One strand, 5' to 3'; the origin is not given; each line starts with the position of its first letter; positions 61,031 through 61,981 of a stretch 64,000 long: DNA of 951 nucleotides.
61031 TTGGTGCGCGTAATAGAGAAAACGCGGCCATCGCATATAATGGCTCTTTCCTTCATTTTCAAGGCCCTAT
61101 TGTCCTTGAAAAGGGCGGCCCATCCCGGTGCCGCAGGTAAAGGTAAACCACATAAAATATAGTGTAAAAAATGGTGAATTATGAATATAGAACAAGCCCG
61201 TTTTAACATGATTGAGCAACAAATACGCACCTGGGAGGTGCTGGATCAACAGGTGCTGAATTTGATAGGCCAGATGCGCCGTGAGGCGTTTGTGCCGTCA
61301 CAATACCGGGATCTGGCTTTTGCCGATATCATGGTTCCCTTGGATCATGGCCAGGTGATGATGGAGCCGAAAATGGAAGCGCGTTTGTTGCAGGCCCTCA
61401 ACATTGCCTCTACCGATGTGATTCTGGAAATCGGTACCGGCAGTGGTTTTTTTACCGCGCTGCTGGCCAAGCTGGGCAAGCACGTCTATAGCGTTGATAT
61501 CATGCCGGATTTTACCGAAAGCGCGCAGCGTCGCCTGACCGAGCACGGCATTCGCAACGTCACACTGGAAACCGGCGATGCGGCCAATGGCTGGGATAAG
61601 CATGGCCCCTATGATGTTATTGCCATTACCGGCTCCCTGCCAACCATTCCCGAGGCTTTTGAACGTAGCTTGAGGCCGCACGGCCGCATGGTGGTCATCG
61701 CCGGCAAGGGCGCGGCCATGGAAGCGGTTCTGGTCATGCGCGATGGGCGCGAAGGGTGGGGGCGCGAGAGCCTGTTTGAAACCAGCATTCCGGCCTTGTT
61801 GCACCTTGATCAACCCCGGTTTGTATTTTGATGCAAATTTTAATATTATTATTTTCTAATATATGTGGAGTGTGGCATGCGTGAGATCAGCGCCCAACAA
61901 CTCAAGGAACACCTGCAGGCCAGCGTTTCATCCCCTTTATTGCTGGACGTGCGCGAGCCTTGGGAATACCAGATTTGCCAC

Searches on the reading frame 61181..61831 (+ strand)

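Call 76: search_protein_families(library=pfam, proteins=[window:61181-61831:+], max_evalue=0.001)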
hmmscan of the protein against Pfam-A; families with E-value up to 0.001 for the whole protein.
window:61181-61831:+ (216 aa): 9 families
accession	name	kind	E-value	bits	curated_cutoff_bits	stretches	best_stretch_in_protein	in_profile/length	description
PF01135.25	PCMT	-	3.2e-35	122.3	20.3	1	9-178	5-177/210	Protein-L-isoaspartate(D-aspartate) O-methyltransferase (PCMT)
PF13649.12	Methyltransf_25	-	7.6e-12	46.2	27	1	81-161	1-83/97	Methyltransferase domain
PF13847.12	Methyltransf_31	-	8.7e-11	42.1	27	1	78-172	4-109/145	Methyltransferase domain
PF08242.18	Methyltransf_12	-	1.8e-08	35.5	30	1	82-156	1-78/98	Methyltransferase domain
PF08241.18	Methyltransf_11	-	2.3e-08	35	21.2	1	82-170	1-93/95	Methyltransferase domain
PF00398.26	RrnaAD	-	6.6e-08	32.4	24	1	62-133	15-84/263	Ribosomal RNA adenine dimethylase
PF13489.12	Methyltransf_23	-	1.9e-07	31.4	27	1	68-157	12-95/164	Methyltransferase domain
PF05175.20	MTS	-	9.3e-05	22.6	23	1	69-147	23-102/170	Methyltransferase small domain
PF05401.17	NodS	-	0.00024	21.5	24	1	78-153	44-116/201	Nodulation protein S (NodS)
